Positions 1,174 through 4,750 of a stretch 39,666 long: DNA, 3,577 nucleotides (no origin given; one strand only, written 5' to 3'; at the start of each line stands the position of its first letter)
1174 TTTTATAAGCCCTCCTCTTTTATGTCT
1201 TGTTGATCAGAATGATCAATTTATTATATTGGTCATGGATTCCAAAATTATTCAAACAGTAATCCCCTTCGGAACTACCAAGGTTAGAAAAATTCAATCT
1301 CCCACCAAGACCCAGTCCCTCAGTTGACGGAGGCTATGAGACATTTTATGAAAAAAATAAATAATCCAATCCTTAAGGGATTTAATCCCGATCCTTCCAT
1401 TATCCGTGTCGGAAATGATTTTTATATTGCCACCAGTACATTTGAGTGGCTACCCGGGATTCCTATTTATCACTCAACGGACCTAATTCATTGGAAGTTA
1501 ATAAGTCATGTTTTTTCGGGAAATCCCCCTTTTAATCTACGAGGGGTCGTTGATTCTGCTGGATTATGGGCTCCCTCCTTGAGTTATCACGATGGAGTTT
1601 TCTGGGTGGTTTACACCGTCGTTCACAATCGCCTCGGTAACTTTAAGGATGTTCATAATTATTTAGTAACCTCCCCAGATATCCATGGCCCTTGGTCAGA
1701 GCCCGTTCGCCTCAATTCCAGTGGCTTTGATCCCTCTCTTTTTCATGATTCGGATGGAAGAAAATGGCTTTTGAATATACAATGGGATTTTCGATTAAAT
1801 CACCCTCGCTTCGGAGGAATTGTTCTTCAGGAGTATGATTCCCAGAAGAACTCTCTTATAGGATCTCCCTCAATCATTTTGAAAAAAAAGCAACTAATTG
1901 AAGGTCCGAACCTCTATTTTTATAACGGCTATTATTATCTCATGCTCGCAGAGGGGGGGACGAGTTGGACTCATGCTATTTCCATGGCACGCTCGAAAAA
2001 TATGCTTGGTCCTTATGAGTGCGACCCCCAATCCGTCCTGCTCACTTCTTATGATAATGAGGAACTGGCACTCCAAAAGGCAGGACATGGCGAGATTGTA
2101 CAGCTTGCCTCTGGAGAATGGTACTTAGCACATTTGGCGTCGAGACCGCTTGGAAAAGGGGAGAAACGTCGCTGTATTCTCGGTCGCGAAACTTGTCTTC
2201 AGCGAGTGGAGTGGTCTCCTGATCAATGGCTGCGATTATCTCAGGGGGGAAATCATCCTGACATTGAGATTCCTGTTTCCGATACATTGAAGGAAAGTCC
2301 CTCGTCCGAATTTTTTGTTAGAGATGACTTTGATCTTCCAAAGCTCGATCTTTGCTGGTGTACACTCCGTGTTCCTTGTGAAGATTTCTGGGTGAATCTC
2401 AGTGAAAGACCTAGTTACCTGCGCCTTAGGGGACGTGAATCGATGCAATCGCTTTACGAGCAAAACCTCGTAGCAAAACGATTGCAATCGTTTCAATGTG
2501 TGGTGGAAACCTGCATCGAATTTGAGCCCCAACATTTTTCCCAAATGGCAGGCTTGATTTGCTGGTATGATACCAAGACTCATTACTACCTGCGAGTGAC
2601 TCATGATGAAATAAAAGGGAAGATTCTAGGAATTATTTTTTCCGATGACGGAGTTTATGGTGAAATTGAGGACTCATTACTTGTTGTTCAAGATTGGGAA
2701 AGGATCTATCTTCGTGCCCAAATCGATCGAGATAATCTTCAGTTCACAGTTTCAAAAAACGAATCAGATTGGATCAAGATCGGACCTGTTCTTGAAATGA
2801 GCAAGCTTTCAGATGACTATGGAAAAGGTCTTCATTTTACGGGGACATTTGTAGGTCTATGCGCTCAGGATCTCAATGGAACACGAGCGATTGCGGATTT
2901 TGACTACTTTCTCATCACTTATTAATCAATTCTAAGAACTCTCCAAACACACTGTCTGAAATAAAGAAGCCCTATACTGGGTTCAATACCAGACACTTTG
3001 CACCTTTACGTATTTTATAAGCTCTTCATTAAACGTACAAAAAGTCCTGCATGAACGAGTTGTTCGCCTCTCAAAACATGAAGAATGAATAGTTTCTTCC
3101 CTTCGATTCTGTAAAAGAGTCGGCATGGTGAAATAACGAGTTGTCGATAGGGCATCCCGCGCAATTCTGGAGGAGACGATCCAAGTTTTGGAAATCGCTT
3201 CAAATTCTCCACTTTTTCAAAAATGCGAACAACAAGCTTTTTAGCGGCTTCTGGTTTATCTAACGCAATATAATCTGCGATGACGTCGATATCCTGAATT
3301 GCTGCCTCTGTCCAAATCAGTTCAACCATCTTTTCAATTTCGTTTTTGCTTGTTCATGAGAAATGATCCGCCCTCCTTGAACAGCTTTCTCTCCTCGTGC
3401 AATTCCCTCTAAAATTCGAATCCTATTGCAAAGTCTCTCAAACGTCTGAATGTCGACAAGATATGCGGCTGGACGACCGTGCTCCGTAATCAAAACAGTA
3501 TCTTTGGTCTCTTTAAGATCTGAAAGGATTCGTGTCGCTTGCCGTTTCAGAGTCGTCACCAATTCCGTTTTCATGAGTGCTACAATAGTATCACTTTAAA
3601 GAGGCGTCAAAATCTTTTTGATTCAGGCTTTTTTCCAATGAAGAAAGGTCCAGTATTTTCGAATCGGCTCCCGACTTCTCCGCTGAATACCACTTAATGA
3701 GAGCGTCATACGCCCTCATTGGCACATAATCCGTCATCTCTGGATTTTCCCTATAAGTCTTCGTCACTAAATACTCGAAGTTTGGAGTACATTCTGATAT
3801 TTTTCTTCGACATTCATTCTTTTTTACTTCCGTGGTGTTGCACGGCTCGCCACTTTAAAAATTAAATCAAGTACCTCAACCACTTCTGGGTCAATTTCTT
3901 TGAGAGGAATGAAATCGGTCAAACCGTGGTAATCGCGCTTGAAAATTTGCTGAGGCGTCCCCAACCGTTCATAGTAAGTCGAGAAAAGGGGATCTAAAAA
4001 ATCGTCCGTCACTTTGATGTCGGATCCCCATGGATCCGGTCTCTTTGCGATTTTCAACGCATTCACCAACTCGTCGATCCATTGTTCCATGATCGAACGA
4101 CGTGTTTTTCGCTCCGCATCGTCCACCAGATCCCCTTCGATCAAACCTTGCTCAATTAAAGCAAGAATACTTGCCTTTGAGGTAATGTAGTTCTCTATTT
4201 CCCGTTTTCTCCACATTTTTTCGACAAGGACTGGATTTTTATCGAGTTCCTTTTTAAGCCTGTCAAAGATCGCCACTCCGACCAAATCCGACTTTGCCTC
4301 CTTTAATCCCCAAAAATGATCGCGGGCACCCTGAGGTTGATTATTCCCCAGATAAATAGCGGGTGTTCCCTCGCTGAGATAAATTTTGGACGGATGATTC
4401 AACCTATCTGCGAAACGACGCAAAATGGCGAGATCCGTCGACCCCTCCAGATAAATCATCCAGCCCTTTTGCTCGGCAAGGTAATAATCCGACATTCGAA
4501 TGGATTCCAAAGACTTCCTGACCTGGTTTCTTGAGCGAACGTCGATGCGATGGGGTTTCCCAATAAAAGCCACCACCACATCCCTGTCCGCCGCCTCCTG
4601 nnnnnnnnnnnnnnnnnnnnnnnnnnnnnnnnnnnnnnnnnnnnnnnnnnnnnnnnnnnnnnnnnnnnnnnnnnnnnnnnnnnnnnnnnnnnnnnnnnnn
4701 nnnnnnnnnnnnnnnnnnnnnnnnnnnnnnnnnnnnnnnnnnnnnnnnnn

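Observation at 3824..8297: SNF2-SWIM helicase followed by an ABC-ATPase/Toprim-like fusion: a Gabija/OLD/PARIS-like pair with a non-canonical helicase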

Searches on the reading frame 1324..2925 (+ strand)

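Call 10: search_protein_families(library=pfam, proteins=[window:1324-2925:+], max_evalue=0.01)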
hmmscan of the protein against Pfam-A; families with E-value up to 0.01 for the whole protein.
window:1324-2925:+ (533 aa): 2 families
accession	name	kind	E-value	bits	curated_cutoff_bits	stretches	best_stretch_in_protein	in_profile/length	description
PF04616.20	Glyco_hydro_43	-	4.5e-91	305.6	32.2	1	12-302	1-287/288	Glycosyl hydrolases family 43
PF17851.8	GH43_C2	-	2.2e-61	207.5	22.7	1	333-530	1-201/203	Beta xylosidase C-terminal Concanavalin A-like domain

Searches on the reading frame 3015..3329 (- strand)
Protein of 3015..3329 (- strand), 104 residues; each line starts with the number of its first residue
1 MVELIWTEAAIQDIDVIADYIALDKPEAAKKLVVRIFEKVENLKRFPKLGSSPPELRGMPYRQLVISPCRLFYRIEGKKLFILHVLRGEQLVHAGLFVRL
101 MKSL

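Call 10: search_protein_families(library=pfam, proteins=[window:3015-3329:-], max_evalue=0.01)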
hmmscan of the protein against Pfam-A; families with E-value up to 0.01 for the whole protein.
window:3015-3329:- (104 aa): 1 family
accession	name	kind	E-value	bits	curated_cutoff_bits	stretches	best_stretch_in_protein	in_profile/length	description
PF05016.21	ParE_toxin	-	1.4e-18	67.7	23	1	4-90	1-87/89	ParE toxin of type II toxin-antitoxin system, parDE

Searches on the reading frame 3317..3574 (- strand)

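Call 10: search_protein_families(library=pfam, proteins=[window:3317-3574:-], max_evalue=0.01)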
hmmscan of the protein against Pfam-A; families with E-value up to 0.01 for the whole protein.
window:3317-3574:- (85 aa): 1 family
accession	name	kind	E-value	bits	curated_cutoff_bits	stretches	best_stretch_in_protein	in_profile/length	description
PF02604.26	PhdYeFM_antitox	-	1.4e-11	44.4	29.8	1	1-73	1-73/74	Antitoxin Phd_YefM, type II toxin-antitoxin system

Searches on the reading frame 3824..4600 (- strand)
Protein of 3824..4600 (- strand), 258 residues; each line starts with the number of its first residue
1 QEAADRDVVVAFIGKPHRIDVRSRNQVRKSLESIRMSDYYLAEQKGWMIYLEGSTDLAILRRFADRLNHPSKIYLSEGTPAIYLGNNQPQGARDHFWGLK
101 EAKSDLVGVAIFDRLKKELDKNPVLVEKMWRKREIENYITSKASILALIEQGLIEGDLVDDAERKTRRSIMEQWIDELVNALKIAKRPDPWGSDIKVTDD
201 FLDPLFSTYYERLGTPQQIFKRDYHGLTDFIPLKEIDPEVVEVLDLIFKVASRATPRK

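Call 9: search_protein_families(library=pfam, proteins=[window:3824-4600:-], max_evalue=10)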
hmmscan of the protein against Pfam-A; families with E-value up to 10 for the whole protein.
window:3824-4600:- (258 aa): 0 families

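Call 29: search_solved_structures(query=A2, max_evalue=10, show_alignments=3)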
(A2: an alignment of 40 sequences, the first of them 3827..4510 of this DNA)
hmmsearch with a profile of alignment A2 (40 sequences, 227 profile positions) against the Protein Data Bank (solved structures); distinct sequences matched with E-value up to 10: 5.
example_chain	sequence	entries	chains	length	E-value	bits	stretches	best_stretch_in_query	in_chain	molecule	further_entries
3dpl_C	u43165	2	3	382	0.096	15.8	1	106-180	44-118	Cullin-5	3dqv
3eqx_A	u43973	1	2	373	0.52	13.4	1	102-148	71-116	FIC DOMAIN CONTAINING TRANSCRIPTIONAL REGULATOR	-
3zcn_A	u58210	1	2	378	0.53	13.4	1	102-148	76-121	ADENOSINE MONOPHOSPHATE-PROTEIN TRANSFERASE SOFIC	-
7oni_C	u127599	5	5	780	1.6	11.9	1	106-180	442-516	Cullin-5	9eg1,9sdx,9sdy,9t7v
9oma_B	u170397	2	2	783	1.6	11.8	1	106-180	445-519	Cullin-5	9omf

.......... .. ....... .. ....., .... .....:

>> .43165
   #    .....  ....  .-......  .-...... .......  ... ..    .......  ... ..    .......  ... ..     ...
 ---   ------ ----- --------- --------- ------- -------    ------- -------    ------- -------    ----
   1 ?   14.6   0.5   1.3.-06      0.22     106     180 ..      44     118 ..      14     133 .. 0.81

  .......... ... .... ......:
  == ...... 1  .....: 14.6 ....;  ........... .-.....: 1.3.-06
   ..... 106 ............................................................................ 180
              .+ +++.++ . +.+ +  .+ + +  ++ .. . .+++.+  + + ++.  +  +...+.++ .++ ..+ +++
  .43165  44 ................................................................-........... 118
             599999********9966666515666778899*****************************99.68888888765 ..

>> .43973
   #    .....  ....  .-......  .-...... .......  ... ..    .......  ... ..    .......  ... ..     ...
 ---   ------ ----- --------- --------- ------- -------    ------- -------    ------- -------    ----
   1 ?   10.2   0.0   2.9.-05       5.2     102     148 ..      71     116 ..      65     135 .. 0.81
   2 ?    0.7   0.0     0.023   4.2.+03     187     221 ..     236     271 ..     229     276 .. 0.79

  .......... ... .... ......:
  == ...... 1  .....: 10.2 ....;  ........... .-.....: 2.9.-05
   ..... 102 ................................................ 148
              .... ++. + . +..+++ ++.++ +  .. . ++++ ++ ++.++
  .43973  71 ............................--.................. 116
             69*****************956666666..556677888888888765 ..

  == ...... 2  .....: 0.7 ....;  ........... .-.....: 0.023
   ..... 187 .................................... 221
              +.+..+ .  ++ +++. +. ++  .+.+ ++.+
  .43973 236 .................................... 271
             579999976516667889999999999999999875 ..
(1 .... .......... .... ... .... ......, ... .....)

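Call 30: search_protein_families(library=padloc, alignment_id=A2, max_evalue=1)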
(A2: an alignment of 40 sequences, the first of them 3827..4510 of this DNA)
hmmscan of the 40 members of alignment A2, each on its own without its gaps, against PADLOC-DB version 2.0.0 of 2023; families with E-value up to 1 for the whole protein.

A. member 1, window:3827-4510:- (228 aa): 0 families

B. families by the number of members that match (of 40 scanned): 10 families
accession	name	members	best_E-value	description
PDLC02981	AriAB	8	0.0012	-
PDLC02547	PglZ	2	0.0042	PglZ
PDLC02983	AriB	2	0.0083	-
PDLC04708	PDC-M55B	1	0.0013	-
PDLC04210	HEC-01B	1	0.0064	-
PDLC02149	TniQ_IB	1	0.014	-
PDLC00533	JetD1|JetD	1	0.022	DUF2220; DUF3322; DUF2399 domain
PDLC04472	PDC-M16A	1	0.024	-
PDLC00917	Cas10b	1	0.028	"CRISPR-associated protein Cas10/Cmr2, subtype III-B"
PDLC03754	RT_UG17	1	0.031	DRT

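Call 31: search_protein_families(library=pfam, alignment_id=A2, max_evalue=1)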
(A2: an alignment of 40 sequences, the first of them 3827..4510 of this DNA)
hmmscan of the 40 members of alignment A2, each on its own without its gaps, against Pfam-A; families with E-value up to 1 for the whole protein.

A. member 1, window:3827-4510:- (228 aa): 0 families

B. families by the number of members that match (of 40 scanned): 14 families
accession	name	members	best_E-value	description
PF12910.14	PHD_like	1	0.021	Antitoxin of toxin-antitoxin, RelE / RelB, TA system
PF20715.2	DUF6827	1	0.029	Domain of unknown function (DUF6827)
PF20469.4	OLD-like_TOPRIM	1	0.044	Overcoming lysogenization defect protein-like, TOPRIM domain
PF13108.11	DUF3969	1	0.052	Protein of unknown function (DUF3969)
PF25765.1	PLK4_bind_CEP192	1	0.073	CEP192, PLK4 binding region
PF02271.21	UCR_14kD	1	0.077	Ubiquinol-cytochrome C reductase complex 14kD subunit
PF14643.11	DUF4455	1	0.081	Domain of unknown function (DUF4455)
PF08471.15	Ribonuc_red_2_N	1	0.095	Class II vitamin B12-dependent ribonucleotide reductase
PF20659.2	MS_C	1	0.15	Malate synthase, C-terminal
PF13410.11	GST_C_2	1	0.16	Glutathione S-transferase, C-terminal domain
PF18162.6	Arc_C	1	0.18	Arc C-lobe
PF16313.11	DUF4953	1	0.18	Met-zincin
PF06150.17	ChaB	1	0.19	ChaB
PF20772.2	TACO1_YebC_N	1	0.24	TACO1/YebC protein N-terminal domain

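Call 40: predict_structure(alignment_id=A3)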
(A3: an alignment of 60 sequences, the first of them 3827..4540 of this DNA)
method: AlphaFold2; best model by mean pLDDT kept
length: 238 residues; sequences in the alignment: 60
mean_pLDDT: 88.9   pTM: 0.85
mean pLDDT of the five models: 88.9, 86.1, 85.5, 85.3, 82.7
residues with pLDDT >= 90: 169; 70-90: 48; 50-70: 15; < 50: 6
segments of 3 or more residues with pLDDT < 50: 1-5
pLDDT, mean of each block of 10 residues (from residue 1): 48 76 94 94 97 91 90 92 93 88 90 95 93 90 93 95 95 93 91 66 82 96 98 91
secondary structure, 60 per line:
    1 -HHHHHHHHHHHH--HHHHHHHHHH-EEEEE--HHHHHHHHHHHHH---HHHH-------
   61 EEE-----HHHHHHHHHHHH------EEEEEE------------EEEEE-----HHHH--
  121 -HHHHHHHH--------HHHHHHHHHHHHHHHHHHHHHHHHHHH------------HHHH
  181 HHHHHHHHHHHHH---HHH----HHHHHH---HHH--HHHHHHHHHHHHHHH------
elements in order: H2-13 H16-25 E27-31 H34-46 H50-53 E61-63 H69-80 E87-92 E105-109 H115-118 H122-129 H138-164 H177-193 H204-209 H218-232

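Call 45: fold_search(model_id=the predicted structure, library=pdb)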
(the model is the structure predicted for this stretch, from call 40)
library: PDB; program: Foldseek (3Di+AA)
matches with E <= 10: 349; with E <= 0.001: 0
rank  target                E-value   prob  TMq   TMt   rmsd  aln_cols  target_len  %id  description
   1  6c8q_A                1.7e-02  0.41  0.22  0.20  21.5       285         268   12  Crystal structure of NAD synthetase (NadE) from Enterococcus faecalis in complex with NAD+ (released 2018-02-14)
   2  6njx                  1.8e-02  0.98  0.39  0.44   8.0       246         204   13  C-terminal region of the Xanthomonas campestris pv. campestris OLD protein phased with mercury (released 2019-08-07)
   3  6c8q_E                1.9e-02  0.35  0.21  0.19  21.6       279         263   12  Crystal structure of NAD synthetase (NadE) from Enterococcus faecalis in complex with NAD+ (released 2018-02-14)
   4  6c8q_C                2.3e-02  0.33  0.21  0.19  21.4       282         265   13  Crystal structure of NAD synthetase (NadE) from Enterococcus faecalis in complex with NAD+ (released 2018-02-14)
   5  6njw                  2.7e-02  0.87  0.35  0.38   8.7       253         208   12  C-terminal region of the Xanthomonas campestris pv. campestris OLD protein phased with platinum (released 2019-08-07)
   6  6nk8_A                3.0e-02  0.96  0.41  0.47   7.5       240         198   10  C-terminal region of the Burkholderia pseudomallei OLD protein (released 2019-08-07)
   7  5wp0_B                3.3e-02  0.25  0.20  0.18  21.7       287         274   15  Crystal structure of NAD synthetase NadE from Vibrio fischeri (released 2017-08-16)
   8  6njv                  4.6e-02  0.93  0.39  0.44   8.2       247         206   13  C-terminal region of the Xanthomonas campestris pv. campestris OLD protein phased with iodine (released 2019-08-07)
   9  5wp0_A                5.4e-02  0.21  0.20  0.19  21.4       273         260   15  Crystal structure of NAD synthetase NadE from Vibrio fischeri (released 2017-08-16)
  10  1ih8_B                9.7e-02  0.21  0.22  0.21  20.9       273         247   12  NH3-dependent NAD+ Synthetase from Bacillus subtilis Complexed with AMP-CPP and Mg2+ ions. (released 2001-06-06)
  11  3q4g_B                9.7e-02  0.18  0.21  0.20  22.3       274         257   15  Structure of NAD synthetase from Vibrio cholerae (released 2011-01-26)
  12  8v46_D                1.1e-01  0.30  0.26  0.22  14.1       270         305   10  CryoEM structure of AriA-AriB complex (Form I) (released 2024-06-26)
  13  8ux9_A                1.2e-01  0.38  0.28  0.24  15.2       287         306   10  Asymmetric unit of the PARIS Immune Complex at 3.2 Angstrom Resolution (released 2024-09-18)
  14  5huh_A                1.3e-01  0.16  0.21  0.20  21.5       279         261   12  Crystal Structure of NadE from Streptococcus pyogenes (released 2017-01-25)
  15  6p74                  1.3e-01  0.82  0.36  0.19  15.9       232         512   11  OLD nuclease from Thermus Scotoductus (released 2020-01-29)
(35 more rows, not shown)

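Call 55: fold_search(model_id=the predicted structure, library=viral)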
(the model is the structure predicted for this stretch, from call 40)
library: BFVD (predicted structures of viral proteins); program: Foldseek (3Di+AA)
matches with E <= 10: 166; with E <= 0.001: 0
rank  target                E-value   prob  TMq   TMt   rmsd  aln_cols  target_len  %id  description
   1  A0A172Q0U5            1.2e-01  0.11  0.14  0.16  19.5       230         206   13  DNA recombination-mediator protein A [Acinetobacter phage vB_AbaM_ME3]
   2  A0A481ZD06            2.6e-01  0.07  0.16  0.14  17.7       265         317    9  Flap endonuclease (Fragment) [Pithovirus LCPAC406]
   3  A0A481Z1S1            6.4e-01  0.04  0.15  0.10  22.7       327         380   11  FtsJ-like methyltransferase [Pithovirus LCPAC001]
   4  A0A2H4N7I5            9.9e-01  0.07  0.21  0.12  14.8       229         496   13  (no name in the UniProt tables at hand)
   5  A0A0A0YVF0            9.9e-01  0.05  0.11  0.15  11.1       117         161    9  Uncharacterized protein [Erwinia phage phiEa2809]
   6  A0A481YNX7            1.1e+00  0.07  0.16  0.14  15.2       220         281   14  SAM dependent methyltransferase [Pithovirus LCDPAC02]
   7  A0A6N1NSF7            1.2e+00  0.06  0.21  0.18  16.9       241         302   11  Putative orfan [Tupanvirus soda lake]
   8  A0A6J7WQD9            1.2e+00  0.06  0.18  0.23  21.2       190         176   12  Uncharacterized protein [uncultured Caudovirales phage]
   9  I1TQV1                1.3e+00  0.15  0.22  0.28  12.3       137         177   13  (no name in the UniProt tables at hand)
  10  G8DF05                1.4e+00  0.04  0.17  0.11  20.8       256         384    8  (no name in the UniProt tables at hand)
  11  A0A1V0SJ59            1.4e+00  0.02  0.12  0.07  20.1       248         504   10  AAA family ATPase [Klosneuvirus KNV1]
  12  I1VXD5                1.5e+00  0.04  0.20  0.13  22.2       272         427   12  (no name in the UniProt tables at hand)
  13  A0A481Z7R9            1.5e+00  0.02  0.12  0.11  16.5       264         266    7  Holliday junction resolvase [Pithovirus LCPAC304]
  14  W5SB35                1.7e+00  0.08  0.19  0.16  15.8       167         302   10  Cap-specific mRNA (nucleoside-2'-O-)-methyltransferase [Pithovirus sibericum]
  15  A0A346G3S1            1.7e+00  0.06  0.21  0.14  14.5       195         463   11  (no name in the UniProt tables at hand)
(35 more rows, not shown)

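Call 69: search_protein_representatives(protein=window:3827-4540:-)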
Query: 238 residues. Proteins with E-value up to 0.001 (for the whole library): 634; up to 1e-10: 341; up to 1e-30: 94. The best 150 are listed.
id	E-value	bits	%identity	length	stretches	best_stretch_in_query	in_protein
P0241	1.5e-72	260.4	51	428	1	3-236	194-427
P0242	9.0e-58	212.0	50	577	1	5-238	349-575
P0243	1.9e-57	211.0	54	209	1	37-236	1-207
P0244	1.2e-53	198.6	46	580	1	4-236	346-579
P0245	5.0e-53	196.5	49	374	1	5-238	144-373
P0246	3.6e-52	193.7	48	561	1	2-237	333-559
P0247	3.7e-52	193.7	45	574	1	4-234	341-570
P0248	9.1e-52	192.4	44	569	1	7-236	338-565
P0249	3.6e-51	190.5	45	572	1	2-237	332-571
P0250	2.9e-50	187.5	45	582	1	5-237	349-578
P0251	5.9e-50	186.5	46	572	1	4-232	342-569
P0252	1.4e-49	185.3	45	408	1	6-229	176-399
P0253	1.9e-49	184.8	45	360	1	5-236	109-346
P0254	8.0e-49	182.8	44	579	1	4-236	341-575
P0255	1.2e-48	182.3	42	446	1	5-235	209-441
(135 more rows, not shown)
